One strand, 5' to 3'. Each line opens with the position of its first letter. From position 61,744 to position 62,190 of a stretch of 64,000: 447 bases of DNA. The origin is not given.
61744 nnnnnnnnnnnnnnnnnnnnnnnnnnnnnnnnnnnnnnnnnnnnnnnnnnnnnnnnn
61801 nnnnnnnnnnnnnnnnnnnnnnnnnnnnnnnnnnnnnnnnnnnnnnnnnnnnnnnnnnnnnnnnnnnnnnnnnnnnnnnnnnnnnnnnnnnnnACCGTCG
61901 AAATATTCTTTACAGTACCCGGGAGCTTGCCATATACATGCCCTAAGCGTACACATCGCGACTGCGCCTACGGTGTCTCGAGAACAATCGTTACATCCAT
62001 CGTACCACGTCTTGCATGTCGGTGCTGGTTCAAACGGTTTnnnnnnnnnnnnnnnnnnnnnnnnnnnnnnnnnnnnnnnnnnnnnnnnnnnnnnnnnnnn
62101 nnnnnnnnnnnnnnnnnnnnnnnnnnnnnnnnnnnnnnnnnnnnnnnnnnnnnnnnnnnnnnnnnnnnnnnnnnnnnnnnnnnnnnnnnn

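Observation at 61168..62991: Kazal-type protease-inhibitor-like domains in bacterial secreted proteins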

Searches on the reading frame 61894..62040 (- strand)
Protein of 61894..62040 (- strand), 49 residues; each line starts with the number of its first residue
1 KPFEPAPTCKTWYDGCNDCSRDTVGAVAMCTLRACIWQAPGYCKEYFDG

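Call 6: search_protein_families(library=pfam, proteins=[window:61894-62040:-], max_evalue=10)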
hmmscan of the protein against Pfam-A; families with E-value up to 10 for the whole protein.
seq(49 aa): 1 family
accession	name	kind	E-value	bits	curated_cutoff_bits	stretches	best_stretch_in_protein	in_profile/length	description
PF05375.19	Pacifastin_I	-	0.00024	21.2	27.9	1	10-36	6-31/40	Pacifastin inhibitor (LCMII)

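Call 20: search_solved_structures(query=A2, max_evalue=10, show_alignments=4)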
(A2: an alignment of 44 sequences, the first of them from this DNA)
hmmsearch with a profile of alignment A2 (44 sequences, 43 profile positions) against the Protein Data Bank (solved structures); distinct sequences matched with E-value up to 10: 11.
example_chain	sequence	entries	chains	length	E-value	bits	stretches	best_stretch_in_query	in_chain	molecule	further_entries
1gl1_I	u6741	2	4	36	0.00019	24.6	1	6-32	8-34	PROTEASE INHIBITOR LCMI II | PROTEINASE INHIBITOR PMP-C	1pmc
7sgq_A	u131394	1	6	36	0.0013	21.9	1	6-32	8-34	Protease inhibitor LCMI-II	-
1kgm_A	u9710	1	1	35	0.0021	21.3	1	9-32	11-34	SERINE PROTEASE INHIBITOR I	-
7slt_A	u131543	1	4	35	0.0026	21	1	9-32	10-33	Protease inhibitor LCMI-II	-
7sap_A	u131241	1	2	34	0.011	19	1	12-31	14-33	Serine protease inhibitor I/II-like Protein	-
4djz_H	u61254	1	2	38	0.032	17.5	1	9-32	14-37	Protease inhibitor SGPI-2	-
1kio_A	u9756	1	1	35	0.04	17.2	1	9-32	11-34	SERINE PROTEASE INHIBITOR I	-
7snd_A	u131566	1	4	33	0.073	16.3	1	10-31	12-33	Pacifastin-related peptide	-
3tvj_I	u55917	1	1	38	0.45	13.8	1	9-32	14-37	Protease inhibitor SGPI-2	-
7snc_A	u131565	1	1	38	0.47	13.7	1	12-32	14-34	Protease inhibitor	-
7sao_A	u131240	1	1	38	0.84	12.9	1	12-32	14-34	Pacifastin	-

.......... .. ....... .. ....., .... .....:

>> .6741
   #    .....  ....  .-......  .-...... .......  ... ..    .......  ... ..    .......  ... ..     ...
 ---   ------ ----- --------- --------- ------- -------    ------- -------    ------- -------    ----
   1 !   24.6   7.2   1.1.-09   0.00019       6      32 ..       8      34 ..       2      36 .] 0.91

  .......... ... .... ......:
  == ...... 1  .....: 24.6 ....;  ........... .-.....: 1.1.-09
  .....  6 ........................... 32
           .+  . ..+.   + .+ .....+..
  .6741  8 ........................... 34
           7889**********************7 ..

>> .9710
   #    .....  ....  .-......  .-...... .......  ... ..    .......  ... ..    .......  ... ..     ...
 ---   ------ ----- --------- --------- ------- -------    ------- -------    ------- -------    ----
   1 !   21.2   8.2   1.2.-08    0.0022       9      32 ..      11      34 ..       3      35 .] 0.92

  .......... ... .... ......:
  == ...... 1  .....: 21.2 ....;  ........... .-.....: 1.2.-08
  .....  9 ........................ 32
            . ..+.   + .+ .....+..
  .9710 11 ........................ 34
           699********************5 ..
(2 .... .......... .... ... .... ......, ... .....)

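Call 36: predict_structure(alignment_id=A2)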
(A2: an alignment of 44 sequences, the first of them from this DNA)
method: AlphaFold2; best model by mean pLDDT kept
length: 43 residues; sequences in the alignment: 44
mean_pLDDT: 93.9   pTM: 0.68
mean pLDDT of the five models: 93.9, 93.3, 92.8, 92.6, 92.1
residues with pLDDT >= 90: 38; 70-90: 5; 50-70: 0; < 50: 0
segments of 3 or more residues with pLDDT < 50: none
pLDDT, mean of each block of 10 residues (from residue 1): 93 96 94 93 94
secondary structure, 60 per line:
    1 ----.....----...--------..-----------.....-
elements in order: E5-9 E14-16 E38-42

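Call 41: fold_search(model_id=the predicted structure, library=pdb)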
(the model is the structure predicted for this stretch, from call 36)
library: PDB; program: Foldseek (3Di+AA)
matches with E <= 10: 25; with E <= 0.001: 0
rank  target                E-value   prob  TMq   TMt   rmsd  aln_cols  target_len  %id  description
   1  7sgq_F                1.0e+00  0.54  0.48  0.59   2.8        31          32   45  Protease inhibitors variant, CTI-homolog pacifastin (released 2022-08-03)
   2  7sap_A                1.2e+00  0.57  0.50  0.61   2.1        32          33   41  The CTI-homolog pacifastin (released 2022-08-03)
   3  1gl1_I                1.5e+00  0.51  0.52  0.62   2.6        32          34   44  structure of the complex between bovine alpha-chymotrypsin and PMP-C, an inhibitor from the insect Locusta migratoria (released 2001-11-28)
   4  7sgq_D                1.7e+00  0.51  0.51  0.61   2.2        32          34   44  Protease inhibitors variant, CTI-homolog pacifastin (released 2022-08-03)
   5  1gl1_J                2.0e+00  0.44  0.53  0.64   2.6        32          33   44  structure of the complex between bovine alpha-chymotrypsin and PMP-C, an inhibitor from the insect Locusta migratoria (released 2001-11-28)
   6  7snd_B                2.0e+00  0.38  0.49  0.62   2.4        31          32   39  Pacifastin related protease inhibitors (released 2022-08-03)
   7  7sgq_B                2.2e+00  0.30  0.45  0.54   2.0        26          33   50  Protease inhibitors variant, CTI-homolog pacifastin (released 2022-08-03)
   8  7sgq_A                2.3e+00  0.28  0.45  0.54   2.0        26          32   50  Protease inhibitors variant, CTI-homolog pacifastin (released 2022-08-03)
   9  7sao                  2.5e+00  0.38  0.51  0.57   2.3        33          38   36  The CTI-homolog pacifastin (released 2022-08-03)
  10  7snc                  3.2e+00  0.30  0.51  0.56   2.3        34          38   35  Pacifastin related protease inhibitors (released 2022-08-03)
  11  3tvj_I                3.4e+00  0.25  0.48  0.55   2.4        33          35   36  Catalytic fragment of MASP-2 in complex with its specific inhibitor developed by directed evolution on SGCI scaffold (released 2012-04-25)
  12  7snd_A                4.1e+00  0.23  0.49  0.60   2.2        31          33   39  Pacifastin related protease inhibitors (released 2022-08-03)
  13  3bjt_A                4.1e+00  0.04  0.30  0.04   8.8        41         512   15  Pyruvate kinase M2 is a phosphotyrosine binding protein (released 2008-03-04)
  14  8tbs_B                4.3e+00  0.04  0.31  0.04   9.4        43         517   14  Structure of human erythrocyte pyruvate kinase in complex with an allosteric activator AG-946 (released 2023-12-27)
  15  3bjf_A                4.9e+00  0.04  0.30  0.04   8.7        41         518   15  Pyruvate kinase M2 is a phosphotyrosine binding protein (released 2008-03-04)
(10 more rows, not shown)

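Call 44: search_protein_families(library=pfam, alignment_id=A2, max_evalue=0.01)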
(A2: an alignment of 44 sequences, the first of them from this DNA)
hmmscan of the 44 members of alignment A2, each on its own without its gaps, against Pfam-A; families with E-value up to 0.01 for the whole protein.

A. member 1, seq(43 aa): 1 family
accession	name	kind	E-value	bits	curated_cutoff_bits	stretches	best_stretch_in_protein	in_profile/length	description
PF05375.19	Pacifastin_I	-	0.00017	21.7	27.9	1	6-32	6-31/40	Pacifastin inhibitor (LCMII)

B. families by the number of members that match (of 44 scanned): 1 family
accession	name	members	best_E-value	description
PF05375.19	Pacifastin_I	44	2.3e-07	Pacifastin inhibitor (LCMII)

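Call 46: find_homologous_proteins(query=A2, max_evalue=0.001)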
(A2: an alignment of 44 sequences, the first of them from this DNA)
Query A2 (44 sequences) (43 aa, profile of the alignment): 1 proteins with E <= 0.001 among 32 candidates.
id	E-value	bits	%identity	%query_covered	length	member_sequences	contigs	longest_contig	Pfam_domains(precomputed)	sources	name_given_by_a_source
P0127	5.0e-8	51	63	88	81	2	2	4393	-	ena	-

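Call 47: find_related_loci(query=A2, collection=genome_contigs, flank=4000)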
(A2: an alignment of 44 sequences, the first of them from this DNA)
Query A2 (43 aa) in genome_contigs; peptide patterns used: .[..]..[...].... (x = any residue, [..] = any of these).
99 stretches matched a pattern; 78 encode a relative of the query (tblastn E <= 1e-3); 77 distinct loci.
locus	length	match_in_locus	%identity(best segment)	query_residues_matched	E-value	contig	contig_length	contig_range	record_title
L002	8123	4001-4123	78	3-43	2e-20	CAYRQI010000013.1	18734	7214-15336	MAG TPA_asm: uncultured Candidatus Saccharibacteria bacterium isolate SRP124282_co5_37 genome assembly, contig: NODE_179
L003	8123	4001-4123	78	3-43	8e-20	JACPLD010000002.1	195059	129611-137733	MAG: Candidatus Kaiserbacteria bacterium isolate NC_groundwater_512_Ag_S-0.1um_55_27 S35_SO-1_scaffold_84584, whole geno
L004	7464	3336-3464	74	1-43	1e-19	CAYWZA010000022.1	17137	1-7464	MAG TPA_asm: uncultured Candidatus Saccharibacteria bacterium isolate SRP269290_co7_77 genome assembly, contig: NODE_128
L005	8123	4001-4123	73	3-43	2e-18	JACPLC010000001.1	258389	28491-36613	MAG: Candidatus Kaiserbacteria bacterium isolate NC_groundwater_511_Ag_S-0.1um_54_12 S35_SO-1_scaffold_84586, whole geno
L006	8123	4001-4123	68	3-43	9e-18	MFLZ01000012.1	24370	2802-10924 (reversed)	MAG: Candidatus Kaiserbacteria bacterium RIFCSPLOWO2_01_FULL_54_13 rifcsplowo2_01_scaffold_15319, whole genome shotgun s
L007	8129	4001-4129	63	1-43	5e-16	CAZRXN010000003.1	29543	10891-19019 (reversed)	MAG TPA_asm: uncultured Candidatus Saccharibacteria bacterium isolate SRP263527_co1_207 genome assembly, contig: NODE_12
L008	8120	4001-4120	63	4-43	3e-15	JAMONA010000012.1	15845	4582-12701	MAG: Candidatus Kaiserbacteria bacterium isolate 4281-140_metabat1_scaf2bin.078 4281-140_scaffold_1553_c1, whole genome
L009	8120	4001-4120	58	4-43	1e-14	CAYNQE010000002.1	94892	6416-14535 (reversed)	MAG TPA_asm: uncultured Candidatus Saccharibacteria bacterium isolate binchicken_co46_209 genome assembly, contig: NODE_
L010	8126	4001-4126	57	2-43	4e-13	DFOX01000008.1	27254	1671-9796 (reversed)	MAG TPA_asm: Patescibacteria group bacterium UBA3530 UBA3530_contig_16207, whole genome shotgun sequence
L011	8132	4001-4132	50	2-43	6e-13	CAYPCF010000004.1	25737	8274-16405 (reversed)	MAG TPA_asm: uncultured Candidatus Saccharibacteria bacterium isolate SRP163575_co3_299 genome assembly, contig: NODE_18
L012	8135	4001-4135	56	1-43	1e-12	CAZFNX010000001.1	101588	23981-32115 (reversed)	MAG TPA_asm: uncultured Candidatus Saccharibacteria bacterium isolate SRP135725_co1_644 genome assembly, contig: NODE_10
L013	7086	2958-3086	53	1-43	1e-12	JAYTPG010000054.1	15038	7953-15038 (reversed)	MAG: Candidatus Kaiserbacteria bacterium isolate GFS_4339 GFS_4339_53, whole genome shotgun sequence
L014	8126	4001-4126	60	4-43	2e-12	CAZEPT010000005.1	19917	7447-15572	MAG TPA_asm: uncultured Candidatus Saccharibacteria bacterium isolate SRP285395_co1_491 genome assembly, contig: NODE_41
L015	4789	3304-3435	57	4-43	2e-12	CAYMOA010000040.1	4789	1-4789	MAG TPA_asm: uncultured Candidatus Saccharibacteria bacterium isolate SRP285395_co2_98 genome assembly, contig: NODE_282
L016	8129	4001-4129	58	3-43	3e-12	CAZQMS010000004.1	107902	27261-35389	MAG TPA_asm: uncultured Candidatus Saccharibacteria bacterium isolate SRP329715_co2_386 genome assembly, contig: NODE_37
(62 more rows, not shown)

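Call 75: find_related_loci(query=A2, collection=viral_contigs, flank=3000)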
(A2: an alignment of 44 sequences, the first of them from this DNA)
Query A2 (43 aa) in viral_contigs; peptide patterns used: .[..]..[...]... (x = any residue, [..] = any of these).
136 stretches matched a pattern; 5 encode a relative of the query (tblastn E <= 1e-3); 5 distinct loci.
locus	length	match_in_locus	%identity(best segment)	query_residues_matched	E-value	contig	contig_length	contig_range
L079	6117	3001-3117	45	3-42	4e-9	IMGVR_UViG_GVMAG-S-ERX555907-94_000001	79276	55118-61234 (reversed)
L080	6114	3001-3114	41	4-42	4e-8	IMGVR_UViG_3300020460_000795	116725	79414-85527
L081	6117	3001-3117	40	4-43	4e-6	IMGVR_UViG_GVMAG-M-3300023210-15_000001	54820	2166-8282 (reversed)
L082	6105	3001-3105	44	5-40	8e-6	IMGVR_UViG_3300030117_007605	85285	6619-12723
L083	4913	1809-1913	47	5-40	2e-5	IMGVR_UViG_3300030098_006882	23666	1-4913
